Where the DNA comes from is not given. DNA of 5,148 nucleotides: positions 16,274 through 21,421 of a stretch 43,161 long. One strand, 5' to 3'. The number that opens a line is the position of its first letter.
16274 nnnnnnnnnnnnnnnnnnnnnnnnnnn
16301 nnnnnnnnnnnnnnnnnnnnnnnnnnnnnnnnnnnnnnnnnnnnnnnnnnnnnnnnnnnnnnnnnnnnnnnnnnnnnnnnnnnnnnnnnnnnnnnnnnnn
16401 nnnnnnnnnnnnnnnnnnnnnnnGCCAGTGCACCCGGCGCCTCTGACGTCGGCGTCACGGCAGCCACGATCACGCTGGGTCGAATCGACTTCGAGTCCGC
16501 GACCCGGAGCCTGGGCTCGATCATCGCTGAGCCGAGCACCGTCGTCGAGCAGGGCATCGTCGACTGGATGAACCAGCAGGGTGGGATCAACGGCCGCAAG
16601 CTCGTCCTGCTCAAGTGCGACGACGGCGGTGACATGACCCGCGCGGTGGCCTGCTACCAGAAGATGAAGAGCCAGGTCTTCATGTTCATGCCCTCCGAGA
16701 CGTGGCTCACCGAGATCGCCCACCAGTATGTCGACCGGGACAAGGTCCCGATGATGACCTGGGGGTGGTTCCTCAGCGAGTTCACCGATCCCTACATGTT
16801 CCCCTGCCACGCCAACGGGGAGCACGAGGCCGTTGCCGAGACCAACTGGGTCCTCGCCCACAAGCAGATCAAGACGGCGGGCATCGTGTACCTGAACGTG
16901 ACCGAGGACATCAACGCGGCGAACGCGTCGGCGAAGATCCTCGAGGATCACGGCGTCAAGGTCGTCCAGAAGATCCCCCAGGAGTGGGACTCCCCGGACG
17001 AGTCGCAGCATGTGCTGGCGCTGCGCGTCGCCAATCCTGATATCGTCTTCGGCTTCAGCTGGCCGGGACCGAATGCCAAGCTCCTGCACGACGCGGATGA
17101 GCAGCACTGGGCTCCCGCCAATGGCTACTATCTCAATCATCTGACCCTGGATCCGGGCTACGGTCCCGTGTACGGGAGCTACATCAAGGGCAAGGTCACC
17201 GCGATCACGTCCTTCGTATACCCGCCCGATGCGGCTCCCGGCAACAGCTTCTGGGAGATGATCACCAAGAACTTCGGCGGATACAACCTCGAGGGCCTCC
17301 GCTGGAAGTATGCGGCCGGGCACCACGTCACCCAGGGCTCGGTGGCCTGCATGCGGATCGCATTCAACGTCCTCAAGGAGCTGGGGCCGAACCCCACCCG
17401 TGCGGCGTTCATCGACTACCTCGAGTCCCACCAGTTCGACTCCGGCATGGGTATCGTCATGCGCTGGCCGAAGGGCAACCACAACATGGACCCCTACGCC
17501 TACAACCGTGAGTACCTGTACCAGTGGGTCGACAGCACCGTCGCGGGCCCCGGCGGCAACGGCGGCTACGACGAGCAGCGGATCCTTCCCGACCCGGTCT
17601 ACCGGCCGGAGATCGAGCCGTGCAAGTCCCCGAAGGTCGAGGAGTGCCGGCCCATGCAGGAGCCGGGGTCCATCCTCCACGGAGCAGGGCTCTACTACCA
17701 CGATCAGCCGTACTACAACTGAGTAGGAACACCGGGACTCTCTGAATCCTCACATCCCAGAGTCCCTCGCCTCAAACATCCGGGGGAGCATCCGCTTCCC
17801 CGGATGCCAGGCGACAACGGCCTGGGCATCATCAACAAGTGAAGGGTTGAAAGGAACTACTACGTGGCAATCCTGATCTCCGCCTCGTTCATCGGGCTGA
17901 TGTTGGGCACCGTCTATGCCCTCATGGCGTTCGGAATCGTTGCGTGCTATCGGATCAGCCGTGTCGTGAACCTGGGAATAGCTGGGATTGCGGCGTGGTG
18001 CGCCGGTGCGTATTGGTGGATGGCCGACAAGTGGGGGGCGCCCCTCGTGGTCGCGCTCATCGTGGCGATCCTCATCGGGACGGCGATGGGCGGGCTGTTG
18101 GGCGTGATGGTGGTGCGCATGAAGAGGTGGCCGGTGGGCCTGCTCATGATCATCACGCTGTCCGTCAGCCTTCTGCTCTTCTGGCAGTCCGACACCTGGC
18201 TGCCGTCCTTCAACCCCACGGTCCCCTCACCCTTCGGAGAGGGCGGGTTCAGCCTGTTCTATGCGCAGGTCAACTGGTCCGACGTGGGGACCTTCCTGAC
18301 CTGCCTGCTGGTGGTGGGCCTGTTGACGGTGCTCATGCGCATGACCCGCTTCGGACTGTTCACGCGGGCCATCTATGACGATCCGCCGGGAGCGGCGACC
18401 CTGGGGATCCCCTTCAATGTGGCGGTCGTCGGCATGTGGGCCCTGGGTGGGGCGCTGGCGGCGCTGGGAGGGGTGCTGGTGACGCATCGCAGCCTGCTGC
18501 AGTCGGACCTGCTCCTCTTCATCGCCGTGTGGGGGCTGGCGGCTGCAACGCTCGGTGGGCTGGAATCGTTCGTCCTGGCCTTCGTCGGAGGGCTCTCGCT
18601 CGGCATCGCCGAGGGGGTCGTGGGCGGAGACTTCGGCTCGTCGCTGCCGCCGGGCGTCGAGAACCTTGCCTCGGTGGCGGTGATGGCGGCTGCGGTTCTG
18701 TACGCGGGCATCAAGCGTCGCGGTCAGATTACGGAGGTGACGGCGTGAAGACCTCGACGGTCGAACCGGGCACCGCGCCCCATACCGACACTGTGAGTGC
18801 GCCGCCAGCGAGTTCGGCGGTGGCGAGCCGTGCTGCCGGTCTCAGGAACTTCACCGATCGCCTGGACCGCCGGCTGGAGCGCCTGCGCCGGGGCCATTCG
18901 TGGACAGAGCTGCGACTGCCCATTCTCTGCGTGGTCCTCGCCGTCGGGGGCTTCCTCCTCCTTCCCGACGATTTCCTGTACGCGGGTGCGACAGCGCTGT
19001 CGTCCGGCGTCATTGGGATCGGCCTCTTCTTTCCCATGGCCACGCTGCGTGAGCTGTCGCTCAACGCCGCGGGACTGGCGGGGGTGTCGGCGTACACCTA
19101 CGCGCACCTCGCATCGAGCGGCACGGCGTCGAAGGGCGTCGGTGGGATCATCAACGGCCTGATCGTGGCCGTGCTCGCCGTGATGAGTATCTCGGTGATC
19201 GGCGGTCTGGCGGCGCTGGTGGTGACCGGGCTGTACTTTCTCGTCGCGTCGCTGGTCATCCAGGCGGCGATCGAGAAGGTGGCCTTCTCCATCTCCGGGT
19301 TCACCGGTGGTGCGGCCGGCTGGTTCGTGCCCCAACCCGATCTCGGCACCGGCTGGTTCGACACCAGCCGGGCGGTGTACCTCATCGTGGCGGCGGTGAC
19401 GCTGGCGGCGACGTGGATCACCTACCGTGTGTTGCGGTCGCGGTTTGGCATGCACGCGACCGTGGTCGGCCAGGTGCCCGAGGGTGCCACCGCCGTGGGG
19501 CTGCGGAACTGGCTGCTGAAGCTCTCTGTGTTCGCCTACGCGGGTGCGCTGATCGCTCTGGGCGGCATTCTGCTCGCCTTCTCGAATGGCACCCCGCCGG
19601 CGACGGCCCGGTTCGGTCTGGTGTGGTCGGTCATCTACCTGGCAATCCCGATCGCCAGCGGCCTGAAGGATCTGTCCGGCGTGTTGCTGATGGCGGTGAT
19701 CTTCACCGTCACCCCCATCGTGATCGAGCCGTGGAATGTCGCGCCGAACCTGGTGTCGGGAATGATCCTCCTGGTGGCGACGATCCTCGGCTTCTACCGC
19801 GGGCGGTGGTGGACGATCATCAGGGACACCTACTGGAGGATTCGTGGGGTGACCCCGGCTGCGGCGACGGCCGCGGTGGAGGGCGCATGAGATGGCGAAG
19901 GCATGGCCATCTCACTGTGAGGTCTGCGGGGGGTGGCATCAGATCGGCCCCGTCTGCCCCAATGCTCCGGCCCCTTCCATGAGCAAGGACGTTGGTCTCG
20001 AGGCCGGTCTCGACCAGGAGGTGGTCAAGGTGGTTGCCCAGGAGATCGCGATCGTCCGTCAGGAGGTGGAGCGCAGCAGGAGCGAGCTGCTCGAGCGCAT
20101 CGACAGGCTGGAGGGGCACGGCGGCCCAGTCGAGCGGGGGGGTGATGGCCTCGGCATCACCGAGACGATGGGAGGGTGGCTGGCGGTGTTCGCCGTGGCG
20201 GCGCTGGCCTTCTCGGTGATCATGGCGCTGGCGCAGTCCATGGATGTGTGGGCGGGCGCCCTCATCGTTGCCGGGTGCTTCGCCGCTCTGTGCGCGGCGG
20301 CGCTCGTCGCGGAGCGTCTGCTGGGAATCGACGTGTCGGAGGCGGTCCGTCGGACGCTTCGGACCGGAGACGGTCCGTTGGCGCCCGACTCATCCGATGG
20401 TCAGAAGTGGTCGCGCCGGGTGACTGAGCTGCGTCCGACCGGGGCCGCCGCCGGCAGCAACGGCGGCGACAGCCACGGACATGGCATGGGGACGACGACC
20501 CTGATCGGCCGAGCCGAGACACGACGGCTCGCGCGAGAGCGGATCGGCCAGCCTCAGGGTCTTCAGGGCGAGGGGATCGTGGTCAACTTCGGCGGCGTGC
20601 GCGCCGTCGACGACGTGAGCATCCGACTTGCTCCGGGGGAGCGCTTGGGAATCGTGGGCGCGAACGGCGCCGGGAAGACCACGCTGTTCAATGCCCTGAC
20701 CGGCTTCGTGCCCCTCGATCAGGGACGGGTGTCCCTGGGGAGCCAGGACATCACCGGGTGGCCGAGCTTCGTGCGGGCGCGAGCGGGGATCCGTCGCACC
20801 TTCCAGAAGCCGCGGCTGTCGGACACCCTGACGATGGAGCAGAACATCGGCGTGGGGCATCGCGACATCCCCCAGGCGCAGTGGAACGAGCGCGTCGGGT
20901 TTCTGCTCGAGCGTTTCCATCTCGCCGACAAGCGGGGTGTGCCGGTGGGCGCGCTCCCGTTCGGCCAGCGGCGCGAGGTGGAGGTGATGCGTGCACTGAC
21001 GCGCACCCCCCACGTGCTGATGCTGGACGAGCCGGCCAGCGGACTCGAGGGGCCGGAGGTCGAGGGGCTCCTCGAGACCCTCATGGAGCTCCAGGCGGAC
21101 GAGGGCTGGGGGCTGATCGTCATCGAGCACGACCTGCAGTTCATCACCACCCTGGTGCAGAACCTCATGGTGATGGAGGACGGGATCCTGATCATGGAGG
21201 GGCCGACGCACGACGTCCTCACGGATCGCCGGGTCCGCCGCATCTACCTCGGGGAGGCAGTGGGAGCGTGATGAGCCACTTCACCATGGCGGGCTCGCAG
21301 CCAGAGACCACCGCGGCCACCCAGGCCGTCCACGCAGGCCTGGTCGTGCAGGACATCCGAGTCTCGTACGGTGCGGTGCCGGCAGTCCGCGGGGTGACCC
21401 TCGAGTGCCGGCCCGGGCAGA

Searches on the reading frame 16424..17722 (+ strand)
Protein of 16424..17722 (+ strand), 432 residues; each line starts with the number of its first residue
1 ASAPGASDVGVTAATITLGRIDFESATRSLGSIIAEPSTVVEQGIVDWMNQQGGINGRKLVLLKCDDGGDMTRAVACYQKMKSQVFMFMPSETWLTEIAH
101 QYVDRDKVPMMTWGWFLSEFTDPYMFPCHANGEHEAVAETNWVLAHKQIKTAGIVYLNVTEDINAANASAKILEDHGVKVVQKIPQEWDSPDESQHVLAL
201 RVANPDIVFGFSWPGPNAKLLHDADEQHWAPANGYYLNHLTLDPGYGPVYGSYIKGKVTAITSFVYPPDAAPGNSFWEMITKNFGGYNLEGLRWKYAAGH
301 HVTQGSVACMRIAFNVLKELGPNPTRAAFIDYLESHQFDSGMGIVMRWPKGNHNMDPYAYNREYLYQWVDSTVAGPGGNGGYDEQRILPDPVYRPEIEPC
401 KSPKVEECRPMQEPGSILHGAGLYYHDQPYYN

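Call 48: find_homologous_proteins(query=window:16424-17722:+, max_evalue=1e-20)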
Query window:16424-17722:+ (432 aa): 156 proteins with E <= 1e-20 among 3515 candidates; the best 120 are listed.
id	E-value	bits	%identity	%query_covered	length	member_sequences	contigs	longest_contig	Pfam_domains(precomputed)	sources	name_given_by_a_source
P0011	0.0e+0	1034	100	100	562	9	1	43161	PF13458.13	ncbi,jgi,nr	ncbi:MAG: Extracellular ligand-binding receptor [Chloroflexi bacterium]|jgi:ABC-type branched-subuni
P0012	7.5e-257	871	82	99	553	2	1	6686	PF13458.13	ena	-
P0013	1.2e-179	616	59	99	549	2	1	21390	PF13458.13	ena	-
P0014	2.2e-179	616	59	99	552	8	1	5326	PF13458.13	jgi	jgi:ABC-type branched-subunit amino acid transport system substrate-binding protein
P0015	7.0e-171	588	58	98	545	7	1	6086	PF13458.13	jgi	-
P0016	3.7e-168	579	57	97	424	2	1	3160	PF13458.13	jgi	jgi:ABC-type branched-subunit amino acid transport system substrate-binding protein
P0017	4.7e-145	502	55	90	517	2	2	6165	PF13458.13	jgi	jgi:ABC-type branched-subunit amino acid transport system substrate-binding protein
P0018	1.1e-144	501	54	90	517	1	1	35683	PF13458.13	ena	-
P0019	1.4e-144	501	54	90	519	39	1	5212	PF13458.13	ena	-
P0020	1.6e-144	501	54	91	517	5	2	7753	PF13458.13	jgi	jgi:branched-chain amino acid transport system substrate-binding protein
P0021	1.7e-144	501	53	90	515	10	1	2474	PF13458.13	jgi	jgi:ABC-type branched-subunit amino acid transport system substrate-binding protein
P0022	2.2e-143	497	53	90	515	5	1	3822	PF13458.13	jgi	jgi:ABC-type branched-subunit amino acid transport system substrate-binding protein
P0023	2.2e-143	497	54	90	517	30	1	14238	PF13458.13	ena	-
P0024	7.1e-143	495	53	90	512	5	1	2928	PF13458.13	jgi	jgi:branched-chain amino acid transport system substrate-binding protein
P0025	9.3e-143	495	54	91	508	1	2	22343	PF13458.13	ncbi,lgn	-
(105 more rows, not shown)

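Call 49: find_encoding_contigs(protein=P0012, flank=6000, max_places=3)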
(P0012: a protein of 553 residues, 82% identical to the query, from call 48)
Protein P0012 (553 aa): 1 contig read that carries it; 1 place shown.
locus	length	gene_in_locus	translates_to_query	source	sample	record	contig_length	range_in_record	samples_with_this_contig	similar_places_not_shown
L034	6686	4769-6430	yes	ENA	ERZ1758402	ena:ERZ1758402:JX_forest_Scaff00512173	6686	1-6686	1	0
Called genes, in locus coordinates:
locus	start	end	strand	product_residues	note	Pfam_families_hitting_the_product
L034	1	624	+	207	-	?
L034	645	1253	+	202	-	-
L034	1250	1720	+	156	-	PF00072:Response_reg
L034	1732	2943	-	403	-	PF10282:Lactonase (faint), PF21783:YNCE (faint), PF22494:choice_anch_I (faint)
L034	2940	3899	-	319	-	-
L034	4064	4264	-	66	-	-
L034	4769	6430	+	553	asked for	PF13458:Peripla_BP_6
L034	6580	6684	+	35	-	?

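Call 50: find_encoding_contigs(protein=P0013, flank=8000, max_places=3)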
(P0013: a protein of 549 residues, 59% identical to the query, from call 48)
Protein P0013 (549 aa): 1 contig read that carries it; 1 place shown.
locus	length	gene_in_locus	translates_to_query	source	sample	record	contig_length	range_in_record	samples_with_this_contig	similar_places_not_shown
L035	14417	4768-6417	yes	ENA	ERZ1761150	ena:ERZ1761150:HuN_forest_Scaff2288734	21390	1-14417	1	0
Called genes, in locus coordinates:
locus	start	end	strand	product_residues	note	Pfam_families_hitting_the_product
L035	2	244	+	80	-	?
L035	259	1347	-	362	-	PF00478:IMPDH, PF03060:NMO, PF01070:FMN_dh (weak)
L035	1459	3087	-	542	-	PF07690:MFS_1, PF13347:MFS_2 (weak)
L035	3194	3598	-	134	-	-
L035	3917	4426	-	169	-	PF17197:DUF5134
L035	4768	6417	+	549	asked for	PF13458:Peripla_BP_6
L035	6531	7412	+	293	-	PF02653:BPD_transp_2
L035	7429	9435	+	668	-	PF02653:BPD_transp_2, PF00005:ABC_tran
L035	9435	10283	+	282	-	PF00005:ABC_tran, PF13304:AAA_21 (faint)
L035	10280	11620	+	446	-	-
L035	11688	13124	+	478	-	PF04234:CopC, PF05425:CopD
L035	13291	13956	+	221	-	PF14417:MEDS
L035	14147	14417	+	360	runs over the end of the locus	PF02332:Phenol_Hydrox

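Call 51: find_encoding_contigs(protein=P0014, flank=6000, max_places=3)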
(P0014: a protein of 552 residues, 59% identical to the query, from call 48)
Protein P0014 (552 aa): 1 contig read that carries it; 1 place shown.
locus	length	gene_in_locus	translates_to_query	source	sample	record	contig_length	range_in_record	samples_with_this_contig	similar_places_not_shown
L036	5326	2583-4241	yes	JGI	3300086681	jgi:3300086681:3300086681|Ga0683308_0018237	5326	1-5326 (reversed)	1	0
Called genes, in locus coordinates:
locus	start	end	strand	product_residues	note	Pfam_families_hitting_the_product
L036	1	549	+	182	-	?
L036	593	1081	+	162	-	PF13279:4HBT_2, PF03061:4HBT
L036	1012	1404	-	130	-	-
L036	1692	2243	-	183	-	PF17197:DUF5134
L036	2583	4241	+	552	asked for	PF13458:Peripla_BP_6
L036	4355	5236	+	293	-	PF02653:BPD_transp_2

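Call 62: find_encoding_contigs(protein=P0015, flank=5000, max_places=3)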
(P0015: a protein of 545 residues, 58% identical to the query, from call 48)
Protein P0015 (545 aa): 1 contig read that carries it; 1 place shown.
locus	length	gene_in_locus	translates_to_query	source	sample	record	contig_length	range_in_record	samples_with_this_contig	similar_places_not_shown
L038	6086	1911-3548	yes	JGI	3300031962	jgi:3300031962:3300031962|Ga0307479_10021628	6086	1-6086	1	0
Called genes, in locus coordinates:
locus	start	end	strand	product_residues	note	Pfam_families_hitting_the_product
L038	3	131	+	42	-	?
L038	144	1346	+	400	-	PF07592:DDE_Tnp_ISAZ013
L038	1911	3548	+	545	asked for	PF13458:Peripla_BP_6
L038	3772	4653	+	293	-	PF02653:BPD_transp_2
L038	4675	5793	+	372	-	PF02653:BPD_transp_2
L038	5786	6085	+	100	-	?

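Call 108: list_cluster_members(proteins=[P0011])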
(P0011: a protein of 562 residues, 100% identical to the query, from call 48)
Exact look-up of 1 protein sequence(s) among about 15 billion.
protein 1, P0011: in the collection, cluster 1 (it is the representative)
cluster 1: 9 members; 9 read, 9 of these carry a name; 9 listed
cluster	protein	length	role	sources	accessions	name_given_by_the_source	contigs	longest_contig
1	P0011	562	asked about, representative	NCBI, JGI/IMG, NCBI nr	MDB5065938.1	MAG: Extracellular ligand-binding receptor [Chloroflexi bacterium] | ABC-type branched-subunit amino acid transport system substrate-binding protein | Extracellular ligand-binding receptor [Chloroflexota bacterium]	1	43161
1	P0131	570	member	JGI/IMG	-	ABC-type branched-subunit amino acid transport system substrate-binding protein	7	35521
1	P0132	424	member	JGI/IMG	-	ABC-type branched-subunit amino acid transport system substrate-binding protein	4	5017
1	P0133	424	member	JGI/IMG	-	ABC-type branched-subunit amino acid transport system substrate-binding protein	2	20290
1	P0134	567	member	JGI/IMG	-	ABC-type branched-subunit amino acid transport system substrate-binding protein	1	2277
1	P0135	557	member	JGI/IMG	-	ABC-type branched-subunit amino acid transport system substrate-binding protein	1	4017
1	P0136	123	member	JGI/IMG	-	hypothetical protein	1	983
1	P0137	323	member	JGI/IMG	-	ABC-type branched-subunit amino acid transport system substrate-binding protein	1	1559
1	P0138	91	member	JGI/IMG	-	hypothetical protein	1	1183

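Call 109: find_encoding_contigs(protein=P0131, flank=3000, max_places=8)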
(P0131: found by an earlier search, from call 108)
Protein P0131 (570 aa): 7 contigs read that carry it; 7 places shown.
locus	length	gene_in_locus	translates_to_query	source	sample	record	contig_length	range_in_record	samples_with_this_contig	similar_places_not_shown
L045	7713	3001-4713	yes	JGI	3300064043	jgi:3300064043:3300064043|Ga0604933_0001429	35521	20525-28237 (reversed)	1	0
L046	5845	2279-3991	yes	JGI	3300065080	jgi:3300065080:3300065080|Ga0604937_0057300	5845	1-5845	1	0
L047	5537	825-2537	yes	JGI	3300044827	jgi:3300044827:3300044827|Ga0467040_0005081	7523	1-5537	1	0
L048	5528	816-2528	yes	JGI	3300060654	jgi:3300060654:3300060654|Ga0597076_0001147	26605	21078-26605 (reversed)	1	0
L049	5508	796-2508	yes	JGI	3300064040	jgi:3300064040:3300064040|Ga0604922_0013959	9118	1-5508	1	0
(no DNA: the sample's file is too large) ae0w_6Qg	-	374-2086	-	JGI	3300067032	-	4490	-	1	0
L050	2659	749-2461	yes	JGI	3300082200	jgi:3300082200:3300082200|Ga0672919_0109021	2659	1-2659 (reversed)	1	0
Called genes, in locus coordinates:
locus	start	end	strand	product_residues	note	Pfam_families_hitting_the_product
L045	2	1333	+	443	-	PF21783:YNCE (faint), PF02239:Cytochrom_D1 (faint), PF10282:Lactonase (weak), PF25174:Beta-prop_THOC3 (faint), PF22494:choice_anch_I (faint)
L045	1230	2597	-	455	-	-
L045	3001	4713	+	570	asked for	PF13458:Peripla_BP_6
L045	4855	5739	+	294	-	PF02653:BPD_transp_2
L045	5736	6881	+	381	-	PF02653:BPD_transp_2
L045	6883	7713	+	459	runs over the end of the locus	PF00005:ABC_tran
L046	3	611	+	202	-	?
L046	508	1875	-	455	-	-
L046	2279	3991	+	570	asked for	PF13458:Peripla_BP_6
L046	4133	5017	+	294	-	PF02653:BPD_transp_2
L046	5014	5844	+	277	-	?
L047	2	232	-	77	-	?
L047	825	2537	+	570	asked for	PF13458:Peripla_BP_6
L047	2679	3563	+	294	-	PF02653:BPD_transp_2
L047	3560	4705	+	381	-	PF02653:BPD_transp_2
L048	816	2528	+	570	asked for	PF13458:Peripla_BP_6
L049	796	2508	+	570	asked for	PF13458:Peripla_BP_6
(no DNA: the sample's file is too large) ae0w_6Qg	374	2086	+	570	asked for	PF13458:Peripla_BP_6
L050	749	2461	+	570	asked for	PF13458:Peripla_BP_6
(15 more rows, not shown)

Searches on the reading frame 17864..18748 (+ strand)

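Call 12: search_protein_families(library=pfam, proteins=[window:17864-18748:+], max_evalue=0.01)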
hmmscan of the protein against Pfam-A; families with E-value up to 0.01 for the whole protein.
window:17864-18748:+ (294 aa): 1 family
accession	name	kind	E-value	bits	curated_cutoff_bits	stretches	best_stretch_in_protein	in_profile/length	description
PF02653.21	BPD_transp_2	-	2.1e-25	89.8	26.8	1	11-276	5-267/269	Branched-chain amino acid transport system / permease component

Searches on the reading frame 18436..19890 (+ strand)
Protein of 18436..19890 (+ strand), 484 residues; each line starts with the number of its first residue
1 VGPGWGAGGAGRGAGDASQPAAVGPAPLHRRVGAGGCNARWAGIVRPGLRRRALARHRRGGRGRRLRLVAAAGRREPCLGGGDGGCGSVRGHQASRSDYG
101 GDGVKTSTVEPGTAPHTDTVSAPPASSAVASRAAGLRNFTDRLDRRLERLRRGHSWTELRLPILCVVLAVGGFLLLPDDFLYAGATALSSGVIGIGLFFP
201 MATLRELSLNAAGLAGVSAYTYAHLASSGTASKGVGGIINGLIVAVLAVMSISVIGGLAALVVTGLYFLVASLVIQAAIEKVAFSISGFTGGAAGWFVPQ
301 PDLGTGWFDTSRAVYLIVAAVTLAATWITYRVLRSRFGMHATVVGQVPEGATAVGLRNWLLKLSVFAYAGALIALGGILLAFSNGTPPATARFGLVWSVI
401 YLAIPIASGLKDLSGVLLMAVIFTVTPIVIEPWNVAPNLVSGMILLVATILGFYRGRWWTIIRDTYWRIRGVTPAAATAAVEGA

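Call 12: search_protein_families(library=pfam, proteins=[window:18436-19890:+], max_evalue=0.01)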
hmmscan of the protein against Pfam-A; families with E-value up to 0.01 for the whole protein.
window:18436-19890:+ (484 aa): 1 family
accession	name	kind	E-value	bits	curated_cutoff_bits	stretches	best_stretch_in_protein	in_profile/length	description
PF02653.21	BPD_transp_2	-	1.9e-12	47.3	26.8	1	190-447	12-267/269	Branched-chain amino acid transport system / permease component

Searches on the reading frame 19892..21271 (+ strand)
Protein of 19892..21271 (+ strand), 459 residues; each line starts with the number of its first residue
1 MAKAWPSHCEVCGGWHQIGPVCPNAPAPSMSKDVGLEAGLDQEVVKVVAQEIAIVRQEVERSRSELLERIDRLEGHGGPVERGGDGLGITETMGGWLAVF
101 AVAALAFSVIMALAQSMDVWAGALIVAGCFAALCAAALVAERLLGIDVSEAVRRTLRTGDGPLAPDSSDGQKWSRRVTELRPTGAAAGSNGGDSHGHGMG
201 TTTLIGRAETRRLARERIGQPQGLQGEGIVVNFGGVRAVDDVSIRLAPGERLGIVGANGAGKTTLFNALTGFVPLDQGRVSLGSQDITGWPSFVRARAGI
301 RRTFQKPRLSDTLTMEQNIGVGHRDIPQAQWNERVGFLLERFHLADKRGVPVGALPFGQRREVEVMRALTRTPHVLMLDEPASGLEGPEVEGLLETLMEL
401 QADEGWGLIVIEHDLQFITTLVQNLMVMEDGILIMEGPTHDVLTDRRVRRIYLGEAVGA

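Call 12: search_protein_families(library=pfam, proteins=[window:19892-21271:+], max_evalue=0.01)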
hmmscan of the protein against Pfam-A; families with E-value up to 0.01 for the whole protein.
window:19892-21271:+ (459 aa): 7 families
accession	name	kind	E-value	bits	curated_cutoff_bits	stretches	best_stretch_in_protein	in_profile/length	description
PF00005.33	ABC_tran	-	1.3e-26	94.3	25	1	240-382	2-136/137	ABC transporter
PF13304.12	AAA_21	-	8.5e-05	23.2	27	1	253-271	3-21/304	AAA domain, putative AbiEii toxin, Type IV TA system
PF07332.16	Phage_holin_3_6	-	0.00013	22.4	28.4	1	92-141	41-90/116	Putative Actinobacterial Holin-X, holin superfamily III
PF13476.12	AAA_23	-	0.00019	22.6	27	1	236-270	7-40/201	AAA domain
PF12399.14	BCA_ABC_TP_C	-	0.0011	18.9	25.5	1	434-456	3-25/27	Branched-chain amino acid ATP-binding cassette transporter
PF13555.12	AAA_29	-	0.005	17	27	0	240-270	13-43/61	P-loop containing region of AAA domain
PF01926.29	MMR_HSR1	-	0.0081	16.7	21.9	0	252-271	2-21/113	50S ribosome-binding GTPase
